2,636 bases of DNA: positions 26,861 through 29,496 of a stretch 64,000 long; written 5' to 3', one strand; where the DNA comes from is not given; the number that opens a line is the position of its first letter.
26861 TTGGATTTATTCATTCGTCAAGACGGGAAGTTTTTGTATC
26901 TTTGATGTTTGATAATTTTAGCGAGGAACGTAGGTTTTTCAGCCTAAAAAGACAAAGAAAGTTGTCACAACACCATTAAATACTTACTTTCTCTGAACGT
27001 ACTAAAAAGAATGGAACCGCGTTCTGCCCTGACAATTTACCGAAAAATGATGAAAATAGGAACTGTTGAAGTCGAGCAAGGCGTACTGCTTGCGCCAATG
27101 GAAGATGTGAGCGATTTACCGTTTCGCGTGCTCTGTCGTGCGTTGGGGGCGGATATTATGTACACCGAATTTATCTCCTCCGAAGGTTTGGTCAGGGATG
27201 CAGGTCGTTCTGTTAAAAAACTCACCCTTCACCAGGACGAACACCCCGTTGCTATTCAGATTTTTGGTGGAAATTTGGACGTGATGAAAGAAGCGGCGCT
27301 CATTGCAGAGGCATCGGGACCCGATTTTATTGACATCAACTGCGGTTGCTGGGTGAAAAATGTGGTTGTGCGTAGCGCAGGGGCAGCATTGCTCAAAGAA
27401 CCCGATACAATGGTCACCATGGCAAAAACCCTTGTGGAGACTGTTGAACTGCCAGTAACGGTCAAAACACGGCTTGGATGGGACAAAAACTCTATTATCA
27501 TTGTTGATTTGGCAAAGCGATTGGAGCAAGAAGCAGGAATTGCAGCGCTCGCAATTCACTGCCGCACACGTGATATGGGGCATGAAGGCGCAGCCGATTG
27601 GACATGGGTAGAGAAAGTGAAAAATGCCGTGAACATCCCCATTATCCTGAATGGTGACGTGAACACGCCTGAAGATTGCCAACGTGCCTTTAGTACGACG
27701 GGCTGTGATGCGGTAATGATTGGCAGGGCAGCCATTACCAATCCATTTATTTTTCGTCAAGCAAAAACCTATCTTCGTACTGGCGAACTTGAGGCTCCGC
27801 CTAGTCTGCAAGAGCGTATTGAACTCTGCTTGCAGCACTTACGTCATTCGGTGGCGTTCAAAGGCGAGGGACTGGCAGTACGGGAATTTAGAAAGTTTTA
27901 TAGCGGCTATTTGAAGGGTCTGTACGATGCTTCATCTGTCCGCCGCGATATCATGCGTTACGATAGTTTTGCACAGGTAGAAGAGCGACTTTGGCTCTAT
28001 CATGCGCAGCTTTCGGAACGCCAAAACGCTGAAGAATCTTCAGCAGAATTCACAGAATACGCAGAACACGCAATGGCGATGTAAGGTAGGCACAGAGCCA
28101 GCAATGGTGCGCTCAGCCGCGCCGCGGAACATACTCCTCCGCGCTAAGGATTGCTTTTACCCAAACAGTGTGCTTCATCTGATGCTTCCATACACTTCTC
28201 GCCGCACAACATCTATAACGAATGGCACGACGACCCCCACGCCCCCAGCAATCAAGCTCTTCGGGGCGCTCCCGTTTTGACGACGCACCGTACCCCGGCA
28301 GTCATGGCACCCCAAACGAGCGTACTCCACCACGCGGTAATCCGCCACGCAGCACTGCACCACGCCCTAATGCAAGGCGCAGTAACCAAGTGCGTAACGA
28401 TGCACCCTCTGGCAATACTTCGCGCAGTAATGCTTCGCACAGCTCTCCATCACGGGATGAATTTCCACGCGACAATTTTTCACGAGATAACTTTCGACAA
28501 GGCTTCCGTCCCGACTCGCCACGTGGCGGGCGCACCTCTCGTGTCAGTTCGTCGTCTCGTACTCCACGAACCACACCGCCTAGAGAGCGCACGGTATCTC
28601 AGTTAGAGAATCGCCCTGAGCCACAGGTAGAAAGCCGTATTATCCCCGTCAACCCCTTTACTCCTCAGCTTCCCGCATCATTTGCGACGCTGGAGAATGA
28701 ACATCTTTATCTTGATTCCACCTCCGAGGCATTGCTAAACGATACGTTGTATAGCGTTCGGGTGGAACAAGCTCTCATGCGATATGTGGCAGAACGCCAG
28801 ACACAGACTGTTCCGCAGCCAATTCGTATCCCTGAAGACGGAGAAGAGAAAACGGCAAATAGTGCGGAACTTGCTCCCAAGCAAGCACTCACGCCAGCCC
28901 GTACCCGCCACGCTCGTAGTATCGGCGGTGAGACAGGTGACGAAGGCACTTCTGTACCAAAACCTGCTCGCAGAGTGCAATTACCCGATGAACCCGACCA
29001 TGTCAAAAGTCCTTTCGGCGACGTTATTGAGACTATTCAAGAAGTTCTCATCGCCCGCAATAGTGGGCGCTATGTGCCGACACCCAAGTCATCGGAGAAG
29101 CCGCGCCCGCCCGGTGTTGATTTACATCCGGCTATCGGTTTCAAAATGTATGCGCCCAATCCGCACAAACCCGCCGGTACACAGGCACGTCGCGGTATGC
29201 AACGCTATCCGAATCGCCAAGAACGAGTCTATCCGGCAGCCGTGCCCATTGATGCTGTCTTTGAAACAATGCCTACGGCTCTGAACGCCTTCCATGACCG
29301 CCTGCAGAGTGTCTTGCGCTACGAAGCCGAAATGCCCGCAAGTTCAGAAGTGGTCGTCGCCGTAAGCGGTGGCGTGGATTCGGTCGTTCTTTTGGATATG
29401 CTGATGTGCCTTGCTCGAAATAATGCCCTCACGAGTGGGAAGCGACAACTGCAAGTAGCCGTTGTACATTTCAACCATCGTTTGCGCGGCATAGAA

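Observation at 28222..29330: TilS carries a 370-residue Arg/Ser/Pro-rich, probably disordered, N-terminal extension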

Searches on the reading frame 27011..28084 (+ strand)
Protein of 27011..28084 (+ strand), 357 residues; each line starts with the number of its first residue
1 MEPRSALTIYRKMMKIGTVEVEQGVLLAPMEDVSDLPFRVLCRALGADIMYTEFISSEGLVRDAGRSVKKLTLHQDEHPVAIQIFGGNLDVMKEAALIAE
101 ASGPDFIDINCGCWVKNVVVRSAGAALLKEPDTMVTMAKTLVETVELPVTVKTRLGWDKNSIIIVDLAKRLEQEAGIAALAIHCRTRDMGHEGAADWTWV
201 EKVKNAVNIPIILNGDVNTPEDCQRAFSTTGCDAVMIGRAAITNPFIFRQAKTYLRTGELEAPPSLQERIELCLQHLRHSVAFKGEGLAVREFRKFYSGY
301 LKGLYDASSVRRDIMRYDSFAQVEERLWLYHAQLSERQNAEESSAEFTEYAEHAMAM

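Call 4: search_protein_families(library=pfam, proteins=[window:27011-28084:+], max_evalue=0.01)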
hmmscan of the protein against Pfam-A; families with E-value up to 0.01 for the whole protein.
window:27011-28084:+ (357 aa): 5 families
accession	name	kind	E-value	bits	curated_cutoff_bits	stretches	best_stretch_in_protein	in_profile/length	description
PF01207.24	Dus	-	2.5e-85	286.8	20.4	1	26-322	1-297/311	Dihydrouridine synthase (Dus)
PF00977.27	His_biosynth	-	3.6e-06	27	23.6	1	155-241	138-222/228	Histidine biosynthesis protein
PF04131.20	NanE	-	4.3e-05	23.2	27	1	193-246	130-180/192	Putative N-acetylmannosamine-6-phosphate epimerase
PF00724.26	Oxidored_FMN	-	0.00017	21.4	27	1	165-254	248-338/342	NADH:flavin oxidoreductase / NADH oxidase family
PF05690.20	ThiG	-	0.0021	17.9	23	1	167-240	136-206/247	Thiazole biosynthesis protein ThiG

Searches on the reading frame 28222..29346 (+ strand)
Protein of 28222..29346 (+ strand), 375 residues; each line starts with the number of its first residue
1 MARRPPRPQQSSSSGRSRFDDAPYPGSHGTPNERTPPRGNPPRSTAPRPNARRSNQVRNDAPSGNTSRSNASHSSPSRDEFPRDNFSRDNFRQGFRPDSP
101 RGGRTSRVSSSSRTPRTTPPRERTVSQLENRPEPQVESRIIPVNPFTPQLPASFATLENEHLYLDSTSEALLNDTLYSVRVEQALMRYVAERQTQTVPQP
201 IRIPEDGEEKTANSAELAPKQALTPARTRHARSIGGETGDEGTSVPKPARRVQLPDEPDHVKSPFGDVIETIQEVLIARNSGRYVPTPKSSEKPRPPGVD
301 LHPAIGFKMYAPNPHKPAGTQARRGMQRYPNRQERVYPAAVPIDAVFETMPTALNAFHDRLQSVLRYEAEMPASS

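Call 5: find_homologous_proteins(query=window:28222-29346:+, max_evalue=0.001)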
Query window:28222-29346:+: 3141 candidates shared short words with the query, none scored E <= 0.001.
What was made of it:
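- Tried and rejected: The extension-only word-indexed search (call 5) returned nothing.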
